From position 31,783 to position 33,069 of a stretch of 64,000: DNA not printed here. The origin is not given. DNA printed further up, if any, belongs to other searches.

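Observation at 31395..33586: Candidate novel anti-phage system: SAM methyltransferase + HARE-HTH/Nudix + 3-TM membrane effector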

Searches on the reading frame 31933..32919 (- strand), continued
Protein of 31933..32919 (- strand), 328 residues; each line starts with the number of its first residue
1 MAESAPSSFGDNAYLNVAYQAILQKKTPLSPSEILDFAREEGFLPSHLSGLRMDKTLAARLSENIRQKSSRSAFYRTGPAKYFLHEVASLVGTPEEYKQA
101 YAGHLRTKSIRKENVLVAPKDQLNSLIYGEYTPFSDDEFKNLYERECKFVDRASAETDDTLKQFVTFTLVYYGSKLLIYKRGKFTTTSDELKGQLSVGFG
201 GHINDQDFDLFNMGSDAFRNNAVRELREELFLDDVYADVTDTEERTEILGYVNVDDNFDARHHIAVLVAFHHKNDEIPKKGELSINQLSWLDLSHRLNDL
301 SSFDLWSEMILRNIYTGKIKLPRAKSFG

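Call 37: fold_search(model_id=the predicted structure, library=pdb)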
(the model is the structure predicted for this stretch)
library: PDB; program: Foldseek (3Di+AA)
matches with E <= 10: 552; with E <= 0.001: 44
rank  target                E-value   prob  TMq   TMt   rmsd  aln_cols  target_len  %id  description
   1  3e57_B                1.7e-11  1.00  0.47  0.80   3.0       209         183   21  Crystal structure of Tm1382, a putative Nudix hydrolase (released 2008-09-30)
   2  3e57_A                3.3e-11  1.00  0.46  0.80   3.0       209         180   21  Crystal structure of Tm1382, a putative Nudix hydrolase (released 2008-09-30)
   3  3dup_A                1.8e-05  1.00  0.39  0.44  17.0       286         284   16  Crystal structure of mutt/nudix family hydrolase from rhodospirillum rubrum atcc 11170 (released 2008-09-02)
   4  2fkb_C                3.2e-05  1.00  0.36  0.64   8.4       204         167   18  Crystal structure of a putative enzyme (possible Nudix hydrolase) from Escherichia Coli K12 (released 2006-02-21)
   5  9nxm                  4.0e-05  1.00  0.31  0.44   7.4       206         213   15  Crystal structure of Arabidopsis thaliana NUDT11 E90Q/E94Q mutant (released 2026-04-01)
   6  3dup_B                5.1e-05  1.00  0.39  0.45  15.9       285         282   17  Crystal structure of mutt/nudix family hydrolase from rhodospirillum rubrum atcc 11170 (released 2008-09-02)
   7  2fkb_A                6.5e-05  1.00  0.38  0.70   4.7       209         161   16  Crystal structure of a putative enzyme (possible Nudix hydrolase) from Escherichia Coli K12 (released 2006-02-21)
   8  2fml_A                6.9e-05  1.00  0.33  0.40  11.8       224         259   17  Crystal structure of MutT/nudix family protein from Enterococcus faecalis (released 2006-02-21)
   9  3oga_B                1.2e-04  1.00  0.27  0.62   5.7       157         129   15  1.75 Angstrom resolution crystal structure of a putative NTP pyrophosphohydrolase (yfaO) from Salmonella typhimurium L (released 2010-10-06)
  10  2qjo_A                1.3e-04  1.00  0.30  0.29   5.1       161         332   14  crystal structure of a bifunctional NMN adenylyltransferase/ADP ribose pyrophosphatase (NadM) complexed with ADPRP and (released 2008-03-11)
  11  2o5f_B                1.6e-04  1.00  0.36  0.67   4.7       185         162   16  Crystal Structure of DR0079 from Deinococcus radiodurans at 1.9 Angstrom Resolution (released 2007-12-18)
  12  2qjt_A                1.8e-04  1.00  0.34  0.33   4.0       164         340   13  Crystal structure of a bifunctional NMN adenylyltransferase/ADP ribose pyrophosphatase complexed with AMP and MN ion f (released 2008-03-04)
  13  4kyx_A                2.3e-04  1.00  0.30  0.63   4.9       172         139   18  Crystal structure of ADP-ribose pyrophosphatase MutT from Rickettsia felis (released 2013-08-07)
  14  5wy6_A                2.4e-04  1.00  0.31  0.66   4.0       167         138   16  Crystal structure of AtNUDX1 (E56A) (released 2017-11-15)
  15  5wy6_E                2.4e-04  1.00  0.31  0.66   4.1       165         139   14  Crystal structure of AtNUDX1 (E56A) (released 2017-11-15)
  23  3gz8_C                5.3e-04  1.00  0.31  0.57   4.8       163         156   17  Cocrystal structure of NUDIX domain of Shewanella oneidensis NrtR complexed with ADP ribose (released 2009-06-09)
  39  3gz8_A                8.0e-04  1.00  0.30  0.57   4.8       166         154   16  Cocrystal structure of NUDIX domain of Shewanella oneidensis NrtR complexed with ADP ribose (released 2009-06-09)
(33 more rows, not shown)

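Call 56: search_dna_similar(query=window:31936-32919:-, collection=plasmids, mode=protein, max_evalue=0.001, max_rows=20)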
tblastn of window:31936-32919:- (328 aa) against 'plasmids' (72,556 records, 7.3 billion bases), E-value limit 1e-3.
Records with a match: 16; places in all: 16; records where one place covers at least 80% of the query: 8.
Best place of each record, by identity: <60% 16.
By first word of the organism name: Bacillus 6; Agrobacterium 4; Leisingera 1; Polymorphobacter 1; Paracoccus 1; Sulfitobacter 1; Acinetobacter 1; Zymomonas 1.
By predicted mobility (MOB-suite, as given by PLSDB): non-mobilizable 9; conjugative 6; mobilizable 1.
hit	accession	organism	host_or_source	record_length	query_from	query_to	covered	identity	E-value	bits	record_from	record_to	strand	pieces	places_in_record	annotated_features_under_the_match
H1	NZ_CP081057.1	Leisingera aquaemixtae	-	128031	12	314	92%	28.3%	2e-23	108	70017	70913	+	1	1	winged helix-turn-helix domain-containing protein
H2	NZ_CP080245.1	Polymorphobacter sp. PAMC 29334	Megaspora,lichen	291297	2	311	95%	26.3%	1e-19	97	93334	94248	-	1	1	hypothetical protein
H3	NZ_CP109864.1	Paracoccus aminovorans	bacteria,human fecal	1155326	12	318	94%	26.4%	3e-24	110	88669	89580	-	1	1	record has no annotation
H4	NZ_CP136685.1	Sulfitobacter sp. LC.270.F.C4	Macrocystis pyrifera gametophyte,Whole ...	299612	12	311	91%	27.0%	4e-23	107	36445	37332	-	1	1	HTH domain-containing protein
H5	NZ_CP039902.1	Agrobacterium tumefaciens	-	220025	12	307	90%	25.5%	2e-22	105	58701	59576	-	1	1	winged helix-turn-helix domain-containing protein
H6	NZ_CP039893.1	Agrobacterium tumefaciens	-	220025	12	307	90%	25.5%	2e-22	105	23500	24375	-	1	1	winged helix-turn-helix domain-containing protein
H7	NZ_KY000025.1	Agrobacterium genomosp. 6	-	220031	12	307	90%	25.5%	2e-22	105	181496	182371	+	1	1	winged helix-turn-helix domain-containing protein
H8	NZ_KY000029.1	Agrobacterium genomosp. 6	-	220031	12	307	90%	25.5%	2e-22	105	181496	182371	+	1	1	winged helix-turn-helix domain-containing protein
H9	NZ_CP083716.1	Bacillus velezensis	cell culture,Meju, fermented soybean ...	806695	113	310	60%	25.0%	1e-5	55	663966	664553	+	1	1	hypothetical protein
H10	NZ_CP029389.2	Acinetobacter defluvii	pure culture,sewage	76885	159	315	48%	29.4%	4e-6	56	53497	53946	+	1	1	hypothetical protein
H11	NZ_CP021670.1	Bacillus licheniformis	cell culture,food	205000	148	312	50%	27.6%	2e-6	57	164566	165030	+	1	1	hypothetical protein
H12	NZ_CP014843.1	Bacillus licheniformis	single cell,Korean soybean paste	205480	148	312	50%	27.6%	2e-6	57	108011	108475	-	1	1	hypothetical protein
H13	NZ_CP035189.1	Bacillus licheniformis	cell culture,food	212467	148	312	50%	27.6%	2e-6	57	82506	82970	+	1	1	hypothetical protein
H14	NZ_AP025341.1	Bacillus paralicheniformis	-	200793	148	312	50%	26.5%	1e-4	52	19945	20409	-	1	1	hypothetical protein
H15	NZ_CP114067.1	Bacillus halotolerans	mixed culture,Sweet potato rhizosphere ...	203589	152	310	48%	26.8%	1e-6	58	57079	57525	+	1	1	hypothetical protein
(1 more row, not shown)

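Call 57: search_dna_similar(query=window:31936-32919:-, collection=phages, mode=protein, max_evalue=0.001, max_rows=20)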
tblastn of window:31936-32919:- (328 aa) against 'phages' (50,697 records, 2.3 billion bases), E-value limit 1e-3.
Records with a match: 6; places in all: 6; records where one place covers at least 80% of the query: 0.
Best place of each record, by identity: <60% 6.
By first word of the organism name: Staphylococcus 1; Bacillus 1; Acinetobacter 1; Listeria 1; Geobacillus 1; Lysinibacillus 1.
By host as written in the record: Staphylococcus aureus 1; Bacillus subtilis BEST7003 1; Acinetobacter baumannii 1; Listeria innocua ATCC 51742 1; Geobacillus stearothermophilus ATCC 10149 1; Lysinibacillus capsici DO76 1.
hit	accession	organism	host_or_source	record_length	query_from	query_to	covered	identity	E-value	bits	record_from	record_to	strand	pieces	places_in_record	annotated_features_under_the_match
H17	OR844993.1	Staphylococcus phage SA 1306 Kay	Staphylococcus aureus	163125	113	319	63%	25.0%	5e-7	57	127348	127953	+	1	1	record has no annotation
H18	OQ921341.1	Bacillus phage SPbetaL1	Bacillus subtilis BEST7003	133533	113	292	55%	28.5%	6e-7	57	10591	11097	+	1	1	hypothetical protein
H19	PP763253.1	Acinetobacter phage Ab1-TPeters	Acinetobacter baumannii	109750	163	322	49%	26.9%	1e-4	49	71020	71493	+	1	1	hypothetical protein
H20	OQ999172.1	Listeria phage LIS04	Listeria innocua ATCC 51742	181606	154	292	42%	27.5%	7e-5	50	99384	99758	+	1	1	nudix hydrolase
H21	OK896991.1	Geobacillus phage GR1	Geobacillus stearothermophilus ATCC ...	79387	152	291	43%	27.1%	6e-7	57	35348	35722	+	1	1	NUDIX domain-containing protein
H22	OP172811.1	Lysinibacillus phage LC76P1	Lysinibacillus capsici DO76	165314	154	267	35%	31.6%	5e-4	48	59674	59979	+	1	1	hypothetical protein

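Call 58: get_annotated_region(hit=H1, flank=6000)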
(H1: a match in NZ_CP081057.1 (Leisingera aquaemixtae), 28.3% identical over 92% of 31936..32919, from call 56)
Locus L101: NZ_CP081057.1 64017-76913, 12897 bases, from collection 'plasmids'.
description: Leisingera aquaemixtae strain S166 plasmid unnamed6, complete sequence
organism: Leisingera aquaemixtae (NCBI taxid 1396826)
taxonomy: Bacteria; Pseudomonadota; Alphaproteobacteria; Rhodobacterales; Roseobacteraceae; Leisingera; Leisingera aquaemixtae
host: -; source: -; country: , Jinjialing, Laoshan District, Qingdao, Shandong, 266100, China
typing (MOB-suite, as given by PLSDB): mobilizable; replicon rep_cluster_579; relaxase MOBP
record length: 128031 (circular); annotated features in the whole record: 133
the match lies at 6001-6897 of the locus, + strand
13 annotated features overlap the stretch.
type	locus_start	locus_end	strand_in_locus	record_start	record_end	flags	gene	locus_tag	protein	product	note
CDS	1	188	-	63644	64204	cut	-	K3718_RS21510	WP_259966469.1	thermonuclease family protein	-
CDS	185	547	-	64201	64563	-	-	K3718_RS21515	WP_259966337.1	hypothetical protein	-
CDS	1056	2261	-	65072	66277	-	repC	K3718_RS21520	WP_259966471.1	plasmid replication protein RepC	-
CDS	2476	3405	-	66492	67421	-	repB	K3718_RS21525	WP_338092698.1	plasmid partitioning protein RepB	-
CDS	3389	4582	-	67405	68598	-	repA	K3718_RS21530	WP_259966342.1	plasmid partitioning protein RepA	-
CDS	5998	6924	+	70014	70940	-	-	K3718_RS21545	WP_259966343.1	winged helix-turn-helix domain-containing protein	-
CDS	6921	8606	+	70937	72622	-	-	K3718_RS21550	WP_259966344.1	CHAT domain-containing protein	-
CDS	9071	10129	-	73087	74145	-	-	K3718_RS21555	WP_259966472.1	tyrosine-type recombinase/integrase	GO:0015074 - DNA integration [Evidence IEA]; GO:0006310 - DNA recombination [Evidence IEA]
CDS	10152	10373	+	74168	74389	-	-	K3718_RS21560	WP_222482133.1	type II toxin-antitoxin system CcdA family antitoxin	-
CDS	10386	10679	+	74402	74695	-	-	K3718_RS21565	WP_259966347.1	CcdB family protein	GO:0006276 - plasmid maintenance [Evidence IEA]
CDS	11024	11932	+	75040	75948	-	-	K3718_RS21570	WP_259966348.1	DUF1403 family protein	-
CDS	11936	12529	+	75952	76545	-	-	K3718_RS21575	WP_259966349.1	SMC-Scp complex subunit ScpB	-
CDS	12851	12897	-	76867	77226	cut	-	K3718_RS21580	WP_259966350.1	hypothetical protein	-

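Call 59: get_annotated_region(hit=H5, flank=6000)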
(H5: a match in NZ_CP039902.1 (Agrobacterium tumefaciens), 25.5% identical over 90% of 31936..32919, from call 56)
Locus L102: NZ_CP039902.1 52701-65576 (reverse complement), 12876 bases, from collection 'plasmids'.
description: Agrobacterium tumefaciens strain CFBP5877 plasmid pTiCFBP5877, complete sequence
organism: Agrobacterium tumefaciens (NCBI taxid 358)
taxonomy: Bacteria; Pseudomonadota; Alphaproteobacteria; Hyphomicrobiales; Rhizobiaceae; Agrobacterium; Agrobacterium tumefaciens
host: -; source: -; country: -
typing (MOB-suite, as given by PLSDB): conjugative; replicon rep_cluster_490,rep_cluster_553; relaxase MOBP,MOBQ; mating-pair formation MPF_T
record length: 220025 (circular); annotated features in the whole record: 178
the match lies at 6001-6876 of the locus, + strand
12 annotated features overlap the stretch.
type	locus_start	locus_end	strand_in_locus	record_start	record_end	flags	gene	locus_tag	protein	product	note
CDS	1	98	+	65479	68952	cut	-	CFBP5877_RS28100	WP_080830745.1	CHAT domain-containing protein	-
CDS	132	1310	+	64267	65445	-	-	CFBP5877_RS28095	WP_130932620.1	S8 family serine peptidase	GO:0006508 - proteolysis [Evidence IEA]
CDS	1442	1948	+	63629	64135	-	-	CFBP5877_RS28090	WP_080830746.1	toll/interleukin-1 receptor domain-containing protein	GO:0007165 - signal transduction [Evidence IEA]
CDS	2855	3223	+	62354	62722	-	-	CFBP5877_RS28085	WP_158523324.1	exopolysaccharide biosynthesis protein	-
CDS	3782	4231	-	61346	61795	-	-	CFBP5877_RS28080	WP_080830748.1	hypothetical protein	-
CDS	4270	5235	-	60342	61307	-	-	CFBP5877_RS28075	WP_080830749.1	caspase family protein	GO:0006508 - proteolysis [Evidence IEA]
CDS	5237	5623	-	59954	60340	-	-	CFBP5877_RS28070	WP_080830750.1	TIR domain-containing protein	-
CDS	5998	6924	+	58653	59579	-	-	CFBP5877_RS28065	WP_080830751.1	winged helix-turn-helix domain-containing protein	-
CDS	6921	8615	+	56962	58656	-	-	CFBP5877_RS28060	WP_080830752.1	CHAT domain-containing protein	-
CDS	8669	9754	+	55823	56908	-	-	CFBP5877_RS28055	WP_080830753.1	CHAT domain-containing protein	-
CDS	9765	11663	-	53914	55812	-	-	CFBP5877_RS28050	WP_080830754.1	CHAT domain-containing protein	-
CDS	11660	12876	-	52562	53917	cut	-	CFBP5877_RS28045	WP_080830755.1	metallophosphoesterase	-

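Call 60: get_annotated_region(hit=H2, flank=6000)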
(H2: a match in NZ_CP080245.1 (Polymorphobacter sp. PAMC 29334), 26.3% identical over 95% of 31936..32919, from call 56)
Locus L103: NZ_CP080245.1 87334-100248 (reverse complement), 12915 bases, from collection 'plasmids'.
description: Polymorphobacter sp. PAMC 29334 plasmid p29334-2, complete sequence
organism: Polymorphobacter sp. PAMC 29334 (NCBI taxid 2862331)
taxonomy: Bacteria; Pseudomonadota; Alphaproteobacteria; Sphingomonadales; Sphingosinicellaceae; Polymorphobacter; Polymorphobacter sp. PAMC 29334
host: -; source: Megaspora,lichen; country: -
typing (MOB-suite, as given by PLSDB): non-mobilizable
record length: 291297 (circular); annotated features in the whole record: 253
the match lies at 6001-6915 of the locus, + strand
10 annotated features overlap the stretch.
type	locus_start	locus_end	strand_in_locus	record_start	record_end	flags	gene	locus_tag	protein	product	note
CDS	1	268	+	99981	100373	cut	-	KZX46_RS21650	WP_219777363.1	hypothetical protein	-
CDS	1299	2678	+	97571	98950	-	-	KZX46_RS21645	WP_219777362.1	site-specific integrase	-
CDS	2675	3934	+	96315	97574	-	-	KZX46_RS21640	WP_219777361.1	tyrosine-type recombinase/integrase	GO:0015074 - DNA integration [Evidence IEA]; GO:0006310 - DNA recombination [Evidence IEA]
CDS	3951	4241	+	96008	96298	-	-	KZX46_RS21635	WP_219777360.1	helix-turn-helix transcriptional regulator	-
CDS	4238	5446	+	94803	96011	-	-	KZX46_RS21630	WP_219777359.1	type II toxin-antitoxin system HipA family toxin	-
CDS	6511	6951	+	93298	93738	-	-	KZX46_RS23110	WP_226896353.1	hypothetical protein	-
CDS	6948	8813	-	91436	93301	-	-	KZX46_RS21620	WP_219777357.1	hypothetical protein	-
CDS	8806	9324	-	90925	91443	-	-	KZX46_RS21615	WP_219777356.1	AAA family ATPase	-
CDS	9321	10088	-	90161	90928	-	-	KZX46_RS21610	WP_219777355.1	HD domain-containing protein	-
CDS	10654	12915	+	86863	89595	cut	-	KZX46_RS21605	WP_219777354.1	DEAD/DEAH box helicase family protein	-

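Call 61: get_annotated_region(hit=H4, flank=6000)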
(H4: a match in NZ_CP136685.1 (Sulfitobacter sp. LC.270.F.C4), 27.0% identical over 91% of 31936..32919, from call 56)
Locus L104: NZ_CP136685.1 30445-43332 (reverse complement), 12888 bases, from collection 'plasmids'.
description: Sulfitobacter sp. LC.270.F.C4 plasmid unnamed3, complete sequence
organism: Sulfitobacter sp. LC.270.F.C4 (NCBI taxid 3079556)
taxonomy: Bacteria; Pseudomonadota; Alphaproteobacteria; Rhodobacterales; Roseobacteraceae; Sulfitobacter; Sulfitobacter sp. LC.270.F.C4
host: -; source: Macrocystis pyrifera gametophyte,Whole organism,Laboratory; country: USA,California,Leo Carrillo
typing (MOB-suite, as given by PLSDB): conjugative; replicon rep_cluster_579; relaxase MOBP,MOBP; mating-pair formation MPF_T
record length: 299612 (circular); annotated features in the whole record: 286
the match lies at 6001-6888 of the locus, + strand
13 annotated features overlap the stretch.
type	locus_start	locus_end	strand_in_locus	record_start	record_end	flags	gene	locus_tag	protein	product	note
CDS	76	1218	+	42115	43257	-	-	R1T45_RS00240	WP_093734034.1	TDT family transporter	-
CDS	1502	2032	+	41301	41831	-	-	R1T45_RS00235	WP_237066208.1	RNA polymerase sigma factor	GO:0006352 - DNA-templated transcription initiation [Evidence IEA]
CDS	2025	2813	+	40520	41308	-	-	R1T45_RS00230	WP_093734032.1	hypothetical protein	-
CDS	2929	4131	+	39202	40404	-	-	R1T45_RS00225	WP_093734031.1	molybdopterin-dependent oxidoreductase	-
CDS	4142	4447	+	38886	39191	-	-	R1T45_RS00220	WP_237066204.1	cytochrome c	-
CDS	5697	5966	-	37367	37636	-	-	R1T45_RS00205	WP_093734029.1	hypothetical protein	-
CDS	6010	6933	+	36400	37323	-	-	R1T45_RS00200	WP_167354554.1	HTH domain-containing protein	GO:0006351 - DNA-templated transcription [Evidence IEA]; GO:0006355 - regulation of DNA-templated transcription ...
CDS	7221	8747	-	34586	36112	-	-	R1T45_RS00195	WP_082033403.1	ISL3 family transposase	-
CDS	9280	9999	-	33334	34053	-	-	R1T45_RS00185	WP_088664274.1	response regulator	GO:0000160 - phosphorelay signal transduction system [Evidence IEA]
CDS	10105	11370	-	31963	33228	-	-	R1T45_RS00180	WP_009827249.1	ABC transporter transmembrane domain-containing protein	-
CDS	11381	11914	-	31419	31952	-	-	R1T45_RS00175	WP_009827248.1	copper oxidase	-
CDS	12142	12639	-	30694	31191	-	-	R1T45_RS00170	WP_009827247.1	cupredoxin family protein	-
CDS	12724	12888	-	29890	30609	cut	-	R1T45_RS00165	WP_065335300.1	copper resistance protein B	-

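Call 62: get_annotated_region(hit=H3, flank=5000)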
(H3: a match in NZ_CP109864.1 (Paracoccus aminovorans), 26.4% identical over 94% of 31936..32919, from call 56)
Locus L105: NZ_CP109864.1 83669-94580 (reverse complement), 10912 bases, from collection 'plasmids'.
description: Paracoccus aminovorans strain BM109 plasmid p_IV, complete sequence
organism: Paracoccus aminovorans (NCBI taxid 34004)
taxonomy: Bacteria; Pseudomonadota; Alphaproteobacteria; Rhodobacterales; Paracoccaceae; Paracoccus; Paracoccus aminovorans
host: -; source: bacteria,human fecal; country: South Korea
typing (MOB-suite, as given by PLSDB): conjugative; replicon rep_cluster_746; relaxase MOBP,MOBP; mating-pair formation MPF_T
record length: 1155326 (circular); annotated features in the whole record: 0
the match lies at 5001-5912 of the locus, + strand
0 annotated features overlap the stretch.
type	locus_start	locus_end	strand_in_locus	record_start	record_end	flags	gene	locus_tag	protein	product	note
